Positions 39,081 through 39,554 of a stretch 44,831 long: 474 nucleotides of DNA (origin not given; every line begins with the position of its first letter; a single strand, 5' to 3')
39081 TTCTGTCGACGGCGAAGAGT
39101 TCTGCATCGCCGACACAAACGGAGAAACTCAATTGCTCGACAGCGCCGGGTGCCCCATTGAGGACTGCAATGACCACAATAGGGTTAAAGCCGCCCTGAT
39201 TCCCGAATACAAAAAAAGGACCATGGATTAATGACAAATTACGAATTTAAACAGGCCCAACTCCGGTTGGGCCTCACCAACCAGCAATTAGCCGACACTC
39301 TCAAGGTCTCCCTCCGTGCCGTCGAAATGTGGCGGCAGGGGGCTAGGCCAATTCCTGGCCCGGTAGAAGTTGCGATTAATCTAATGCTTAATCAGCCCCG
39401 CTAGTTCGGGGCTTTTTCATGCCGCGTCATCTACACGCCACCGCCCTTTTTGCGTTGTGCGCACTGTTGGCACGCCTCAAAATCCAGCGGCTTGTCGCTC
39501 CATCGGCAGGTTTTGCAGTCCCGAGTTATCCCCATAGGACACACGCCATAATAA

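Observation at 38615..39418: Self-contained antisense three-gene cassette with anti-CRISPR/anti-defence (acr-aca-like) architecture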

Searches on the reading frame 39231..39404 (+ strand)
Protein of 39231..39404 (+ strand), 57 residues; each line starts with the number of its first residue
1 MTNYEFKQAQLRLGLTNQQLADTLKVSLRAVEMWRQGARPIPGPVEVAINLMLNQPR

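Call 5: search_protein_families(library=pfam, proteins=[window:39231-39404:+], max_evalue=1)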
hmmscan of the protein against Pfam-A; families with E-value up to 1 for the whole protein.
window:39231-39404:+ (57 aa): 4 families
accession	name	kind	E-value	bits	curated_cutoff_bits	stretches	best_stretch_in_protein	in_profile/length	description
PF15943.11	YdaS_toxin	-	0.028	14.7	30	1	18-48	12-42/65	Bacterial toxin YdaS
PF01381.28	HTH_3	-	0.044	14.3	23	1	12-39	7-34/55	Helix-turn-helix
PF13384.12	HTH_23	-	0.08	13.2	24.6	1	10-36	12-39/50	Homeodomain-like domain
PF00196.25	GerE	-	0.09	12.9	23.5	1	14-35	17-38/57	Bacterial regulatory proteins, luxR family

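Call 6: search_protein_families(library=phrogs, proteins=[window:39231-39404:+], max_evalue=1)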
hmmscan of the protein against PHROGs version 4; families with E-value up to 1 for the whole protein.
window:39231-39404:+ (57 aa): 24 families
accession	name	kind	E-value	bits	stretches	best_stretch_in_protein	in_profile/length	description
phrog_7950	-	transcription regulation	6.6e-07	30.3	1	2-36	8-42/68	transcriptional repressor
phrog_16553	-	transcription regulation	1.1e-05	26.4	1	12-51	20-59/92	transcriptional repressor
phrog_8898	-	unknown function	8.1e-05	23.3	1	1-43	1-43/70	-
phrog_14076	-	transcription regulation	8.5e-05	24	1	1-45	13-60/86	transcriptional regulator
phrog_664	-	DNA, RNA and nucleotide metabolism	0.00014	22.8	1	1-40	87-126/210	DNA binding protein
phrog_2104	-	unknown function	0.00038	21.6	1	7-56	45-94/103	-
phrog_3626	-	unknown function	0.0011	20.1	1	17-54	28-65/82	-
phrog_4779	-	transcription regulation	0.0013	20.2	1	1-54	2-54/98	transcriptional regulator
phrog_5119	-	unknown function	0.0064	17.3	1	5-51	57-103/152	-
phrog_409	-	transcription regulation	0.0071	17.9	1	13-46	24-54/127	transcriptional regulator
phrog_12690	-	unknown function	0.0082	17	1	18-54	121-157/174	-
phrog_638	-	transcription regulation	0.023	15.5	1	18-42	21-45/145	transcriptional regulator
phrog_6962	-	unknown function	0.024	15.9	1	1-51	1-49/73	-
phrog_1124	-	transcription regulation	0.025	15.1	1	11-54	16-60/177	transcriptional regulator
phrog_8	-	transcription regulation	0.032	14.7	1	10-42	83-116/346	transcriptional regulator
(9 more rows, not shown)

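Call 8: search_protein_families(library=ncbifam, proteins=[window:39231-39404:+], max_evalue=1)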
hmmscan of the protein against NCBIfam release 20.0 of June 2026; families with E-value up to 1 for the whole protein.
window:39231-39404:+ (57 aa): 8 families
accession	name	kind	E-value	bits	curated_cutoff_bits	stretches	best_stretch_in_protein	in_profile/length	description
NF040522.1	VC1465_fam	subfamily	1.1e-07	31.9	70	1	6-44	1-39/111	VC1465 family Xer recombination activation factor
TIGR03070.1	couple_hipB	subfamily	0.032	14.2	71.65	1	8-32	9-33/58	type II toxin-antitoxin system Y4mF family antitoxin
NF047542.1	telomere_Tap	equivalog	0.039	12.6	600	1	12-40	28-56/695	telomere-associated protein Tap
NF040749.1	tetrathio_RR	equivalog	0.049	13.3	290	1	13-35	147-169/191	tetrathionate respiration response regulator TtrR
NF052366.1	photon_PedR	equivalog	0.055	13.6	120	1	13-32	16-35/74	photosynthetic electron transport-dependent transcriptional regulator PedR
NF047608.1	LIC13292_fam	subfamily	0.08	13.1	200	1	10-33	114-136/166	LIC13292 family transcriptional regulator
NF041951.1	phage_RstR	subfamily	0.085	13.1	80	1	5-38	6-39/108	RstR family transcriptional repressor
TIGR03830.1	CxxCG_CxxCG_HTH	subfamily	0.19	11.5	61.8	1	2-56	66-120/127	type II TA system antitoxin MqsA family protein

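Call 9: search_protein_families(library=padloc, proteins=[window:39231-39404:+], max_evalue=1)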
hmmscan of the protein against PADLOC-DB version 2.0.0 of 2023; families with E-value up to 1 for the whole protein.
window:39231-39404:+ (57 aa): 3 families
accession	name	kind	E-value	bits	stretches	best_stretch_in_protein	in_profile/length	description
PDLC03949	RmrA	-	0.0056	13.6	1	5-40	6-42/363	-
PDLC03952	RmrA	-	0.018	11.9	1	6-56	27-77/395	-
PDLC03895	NsnC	-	0.027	12.1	1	11-41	112-142/281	-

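Call 17: find_homologous_proteins(query=window:39231-39401:+, max_evalue=0.001)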
Query window:39231-39401:+ (57 aa): 16 proteins with E <= 0.001 among 16 candidates.
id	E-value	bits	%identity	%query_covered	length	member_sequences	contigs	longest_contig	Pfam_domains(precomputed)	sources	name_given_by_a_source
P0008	2.0e-26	107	95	100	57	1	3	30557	-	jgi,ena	jgi:DNA-binding transcriptional regulator YiaG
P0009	2.1e-24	101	93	96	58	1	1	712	-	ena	-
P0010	1.3e-23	99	86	100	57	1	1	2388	-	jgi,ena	-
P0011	4.8e-23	97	86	100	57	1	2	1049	-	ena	-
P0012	6.3e-23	96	84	100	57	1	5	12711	-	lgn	-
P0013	8.8e-23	96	86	100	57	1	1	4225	-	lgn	-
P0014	3.3e-22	94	84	100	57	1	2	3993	-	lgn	-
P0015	3.5e-22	94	86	100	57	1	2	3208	-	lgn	-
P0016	6.9e-22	93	86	100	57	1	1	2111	-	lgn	-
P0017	6.9e-22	93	84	100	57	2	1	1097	-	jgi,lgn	-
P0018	7.4e-22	93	85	95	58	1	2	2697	-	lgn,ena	-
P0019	2.6e-21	91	79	100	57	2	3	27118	-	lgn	-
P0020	6.2e-20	87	83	95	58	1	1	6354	-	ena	-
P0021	3.4e-15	72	72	88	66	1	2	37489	-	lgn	-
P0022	1.0e-13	68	78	79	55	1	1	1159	-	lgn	-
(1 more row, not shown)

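Call 18: find_encoding_contigs(protein=P0008, flank=5000, max_places=4)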
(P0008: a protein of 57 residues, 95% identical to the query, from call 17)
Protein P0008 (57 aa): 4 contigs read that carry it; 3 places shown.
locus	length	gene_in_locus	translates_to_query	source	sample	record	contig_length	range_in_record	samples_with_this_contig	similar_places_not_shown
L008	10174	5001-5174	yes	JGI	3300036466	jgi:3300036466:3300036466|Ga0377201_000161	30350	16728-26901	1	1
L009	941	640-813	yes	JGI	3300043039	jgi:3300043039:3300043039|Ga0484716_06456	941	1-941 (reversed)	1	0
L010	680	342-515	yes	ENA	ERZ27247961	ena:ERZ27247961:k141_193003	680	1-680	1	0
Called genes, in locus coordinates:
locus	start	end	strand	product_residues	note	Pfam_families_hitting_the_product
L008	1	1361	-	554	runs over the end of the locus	PF12236:Head-tail_con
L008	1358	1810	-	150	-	-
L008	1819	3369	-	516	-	-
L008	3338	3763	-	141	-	PF03592:Terminase_2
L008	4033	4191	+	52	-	-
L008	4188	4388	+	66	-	PF13560:HTH_31 (weak), PF01381:HTH_3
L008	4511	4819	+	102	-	-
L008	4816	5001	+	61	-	-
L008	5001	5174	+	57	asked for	-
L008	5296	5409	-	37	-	-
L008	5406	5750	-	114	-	PF11753:DUF3310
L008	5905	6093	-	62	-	-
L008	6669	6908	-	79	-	-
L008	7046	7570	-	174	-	-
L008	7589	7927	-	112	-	-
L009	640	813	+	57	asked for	-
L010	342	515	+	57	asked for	-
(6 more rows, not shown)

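Call 19: find_encoding_contigs(protein=P0019, flank=5000, max_places=4)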
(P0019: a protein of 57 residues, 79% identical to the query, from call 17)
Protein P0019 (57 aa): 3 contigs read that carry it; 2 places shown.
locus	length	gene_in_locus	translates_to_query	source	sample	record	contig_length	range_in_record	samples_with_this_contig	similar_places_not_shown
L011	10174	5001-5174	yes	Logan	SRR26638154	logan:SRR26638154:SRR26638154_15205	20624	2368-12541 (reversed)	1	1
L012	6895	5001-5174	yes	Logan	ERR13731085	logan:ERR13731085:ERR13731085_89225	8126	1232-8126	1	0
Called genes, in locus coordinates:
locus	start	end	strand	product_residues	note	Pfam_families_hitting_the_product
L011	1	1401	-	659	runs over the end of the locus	PF23899:SU10_portal (faint)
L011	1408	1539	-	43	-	-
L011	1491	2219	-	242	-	PF17289:Terminase_6C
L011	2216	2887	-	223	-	PF03237:Terminase_6N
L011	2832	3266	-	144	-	PF01527:HTH_Tnp_1, PF02796:HTH_7 (weak), PF16677:GP3_package, PF13384:HTH_23 (weak), PF13518:HTH_28 (faint)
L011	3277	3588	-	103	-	-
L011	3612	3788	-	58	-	-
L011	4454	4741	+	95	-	-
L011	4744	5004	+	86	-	-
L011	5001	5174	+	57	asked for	-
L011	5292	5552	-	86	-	PF11753:DUF3310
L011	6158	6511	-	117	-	-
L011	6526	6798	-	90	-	-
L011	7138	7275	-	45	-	-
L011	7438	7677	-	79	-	-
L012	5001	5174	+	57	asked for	-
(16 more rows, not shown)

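Call 20: find_encoding_contigs(protein=P0021, flank=5000, max_places=4)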
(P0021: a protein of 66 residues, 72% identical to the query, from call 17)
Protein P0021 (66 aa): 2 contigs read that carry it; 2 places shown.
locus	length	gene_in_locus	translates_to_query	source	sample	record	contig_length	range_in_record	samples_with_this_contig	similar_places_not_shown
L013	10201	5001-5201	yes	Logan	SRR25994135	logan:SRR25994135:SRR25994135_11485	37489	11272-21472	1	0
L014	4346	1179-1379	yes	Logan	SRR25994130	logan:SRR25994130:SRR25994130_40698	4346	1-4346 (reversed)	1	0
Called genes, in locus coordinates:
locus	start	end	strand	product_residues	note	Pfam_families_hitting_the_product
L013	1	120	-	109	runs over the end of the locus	-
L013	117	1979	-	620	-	PF16510:P22_portal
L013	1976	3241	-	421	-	PF04466:Terminase_3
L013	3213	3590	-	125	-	PF16677:GP3_package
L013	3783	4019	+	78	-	-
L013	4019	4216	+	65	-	-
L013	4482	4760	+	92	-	-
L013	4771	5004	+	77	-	-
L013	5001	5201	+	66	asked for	-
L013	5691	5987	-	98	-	-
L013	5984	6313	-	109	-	-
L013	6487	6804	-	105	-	-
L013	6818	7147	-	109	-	-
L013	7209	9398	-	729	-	PF00271:Helicase_C, PF01555:N6_N4_Mtase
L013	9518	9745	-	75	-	PF24233:DUF7446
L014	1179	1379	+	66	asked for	-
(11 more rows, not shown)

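Call 23: find_related_loci(query=A1, collection=viral_contigs, flank=4000)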
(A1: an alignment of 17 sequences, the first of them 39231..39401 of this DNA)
Query A1 (57 aa) in viral_contigs; peptide patterns used: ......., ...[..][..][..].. (x = any residue, [..] = any of these).
67 stretches matched a pattern; 12 encode a relative of the query (tblastn E <= 1e-3); 12 distinct loci.
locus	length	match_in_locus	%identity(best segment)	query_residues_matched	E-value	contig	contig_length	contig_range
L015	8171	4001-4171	95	1-57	2e-32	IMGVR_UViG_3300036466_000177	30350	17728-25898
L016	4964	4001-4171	93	1-57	6e-32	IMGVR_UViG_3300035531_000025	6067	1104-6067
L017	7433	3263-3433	91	1-57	1e-31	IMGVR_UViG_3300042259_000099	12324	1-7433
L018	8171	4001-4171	89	1-57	5e-31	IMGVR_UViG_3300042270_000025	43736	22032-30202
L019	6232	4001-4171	89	1-57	7e-31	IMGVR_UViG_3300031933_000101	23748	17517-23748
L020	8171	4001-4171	88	1-57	4e-30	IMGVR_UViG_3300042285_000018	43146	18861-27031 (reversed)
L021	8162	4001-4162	89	1-54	8e-29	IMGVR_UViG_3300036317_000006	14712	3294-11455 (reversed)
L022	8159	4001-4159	68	1-53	7e-22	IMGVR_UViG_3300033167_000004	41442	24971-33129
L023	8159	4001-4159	66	1-53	3e-21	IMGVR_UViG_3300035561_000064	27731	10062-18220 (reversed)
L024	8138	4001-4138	57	1-46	3e-12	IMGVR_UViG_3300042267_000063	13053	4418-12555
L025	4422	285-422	57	1-46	8e-12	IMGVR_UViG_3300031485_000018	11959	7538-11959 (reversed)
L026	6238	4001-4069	57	12-34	1e-5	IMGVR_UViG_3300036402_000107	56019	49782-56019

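Call 24: find_related_loci(query=A1, collection=genome_contigs, flank=6000)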
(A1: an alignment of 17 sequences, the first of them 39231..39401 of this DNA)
Query A1 (57 aa) in genome_contigs; peptide patterns used: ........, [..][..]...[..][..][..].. (x = any residue, [..] = any of these).
14 stretches matched a pattern; 1 encode a relative of the query (tblastn E <= 1e-3); 1 distinct loci.
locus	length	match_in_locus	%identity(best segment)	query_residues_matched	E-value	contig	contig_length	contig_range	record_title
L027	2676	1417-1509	52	12-42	7e-8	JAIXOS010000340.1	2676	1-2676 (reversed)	MAG: Chitinophagaceae bacterium isolate C1_MAG_00036 C1_MAG_00036_000000000084, whole genome shotgun sequence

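Call 25: find_related_loci(query=A1, collection=metagenome_contigs, flank=4000)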
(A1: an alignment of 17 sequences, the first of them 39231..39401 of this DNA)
Query A1 (57 aa) in metagenome_contigs; peptide patterns used: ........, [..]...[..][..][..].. (x = any residue, [..] = any of these).
211 stretches matched a pattern; 12 encode a relative of the query (tblastn E <= 1e-3); 12 distinct loci.
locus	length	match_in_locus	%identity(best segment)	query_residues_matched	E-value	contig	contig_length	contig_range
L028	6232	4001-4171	89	1-57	4e-31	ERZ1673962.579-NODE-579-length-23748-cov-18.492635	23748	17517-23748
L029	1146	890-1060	86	1-57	2e-30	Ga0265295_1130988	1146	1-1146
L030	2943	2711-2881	86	1-57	6e-30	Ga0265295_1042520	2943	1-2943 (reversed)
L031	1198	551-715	87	1-55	5e-30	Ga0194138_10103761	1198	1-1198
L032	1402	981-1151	86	1-57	1e-29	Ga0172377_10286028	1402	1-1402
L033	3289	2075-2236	91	1-54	3e-29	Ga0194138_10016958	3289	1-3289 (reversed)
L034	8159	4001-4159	68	1-53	3e-22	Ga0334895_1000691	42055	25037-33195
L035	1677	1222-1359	57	1-46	4e-11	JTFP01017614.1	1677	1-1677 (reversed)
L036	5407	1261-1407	47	14-56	6e-7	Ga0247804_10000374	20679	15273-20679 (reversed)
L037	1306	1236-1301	77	1-22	7e-7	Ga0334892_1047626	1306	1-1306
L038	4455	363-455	52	12-42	1e-6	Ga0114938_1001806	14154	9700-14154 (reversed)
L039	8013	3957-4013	74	14-32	1e-5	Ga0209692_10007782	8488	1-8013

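Call 29: search_solved_structures(query=A1, max_evalue=10, show_alignments=4)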
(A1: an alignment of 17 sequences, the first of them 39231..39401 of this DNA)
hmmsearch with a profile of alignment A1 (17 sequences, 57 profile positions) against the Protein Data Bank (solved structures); distinct sequences matched with E-value up to 10: 11.
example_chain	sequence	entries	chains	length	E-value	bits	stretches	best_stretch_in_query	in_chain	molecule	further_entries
2mez_A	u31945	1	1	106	0.0056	19.6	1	6-35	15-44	Multiprotein Bridging Factor (MBP-like)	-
2krf_A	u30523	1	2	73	0.014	18.4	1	13-32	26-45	Transcriptional regulatory protein comA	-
3ulq_B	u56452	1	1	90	0.021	17.8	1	13-32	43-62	Transcriptional regulatory protein ComA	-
8tac_A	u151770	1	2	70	0.023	17.7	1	4-39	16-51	DBP48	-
2x48_A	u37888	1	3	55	0.18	14.8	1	11-32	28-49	CAG38821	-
3d7i_A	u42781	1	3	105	0.28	14.2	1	4-28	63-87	carboxymuconolactone decarboxylase family protein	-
3f5h_A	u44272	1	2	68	0.35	13.9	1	15-39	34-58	Type I polyketide synthase PikAIII, Type I polyketide synthase PikAIV fusion protein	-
2jpc_A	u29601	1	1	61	0.57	13.2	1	14-35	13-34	SsrB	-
9tv9_A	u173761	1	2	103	0.6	13.1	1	18-50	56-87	Antitoxin HigA-2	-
7xi5_A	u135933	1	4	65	0.64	13.1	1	4-41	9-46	Transcriptional regulator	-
3mlf_A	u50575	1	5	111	0.97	12.5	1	5-34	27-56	transcriptional regulator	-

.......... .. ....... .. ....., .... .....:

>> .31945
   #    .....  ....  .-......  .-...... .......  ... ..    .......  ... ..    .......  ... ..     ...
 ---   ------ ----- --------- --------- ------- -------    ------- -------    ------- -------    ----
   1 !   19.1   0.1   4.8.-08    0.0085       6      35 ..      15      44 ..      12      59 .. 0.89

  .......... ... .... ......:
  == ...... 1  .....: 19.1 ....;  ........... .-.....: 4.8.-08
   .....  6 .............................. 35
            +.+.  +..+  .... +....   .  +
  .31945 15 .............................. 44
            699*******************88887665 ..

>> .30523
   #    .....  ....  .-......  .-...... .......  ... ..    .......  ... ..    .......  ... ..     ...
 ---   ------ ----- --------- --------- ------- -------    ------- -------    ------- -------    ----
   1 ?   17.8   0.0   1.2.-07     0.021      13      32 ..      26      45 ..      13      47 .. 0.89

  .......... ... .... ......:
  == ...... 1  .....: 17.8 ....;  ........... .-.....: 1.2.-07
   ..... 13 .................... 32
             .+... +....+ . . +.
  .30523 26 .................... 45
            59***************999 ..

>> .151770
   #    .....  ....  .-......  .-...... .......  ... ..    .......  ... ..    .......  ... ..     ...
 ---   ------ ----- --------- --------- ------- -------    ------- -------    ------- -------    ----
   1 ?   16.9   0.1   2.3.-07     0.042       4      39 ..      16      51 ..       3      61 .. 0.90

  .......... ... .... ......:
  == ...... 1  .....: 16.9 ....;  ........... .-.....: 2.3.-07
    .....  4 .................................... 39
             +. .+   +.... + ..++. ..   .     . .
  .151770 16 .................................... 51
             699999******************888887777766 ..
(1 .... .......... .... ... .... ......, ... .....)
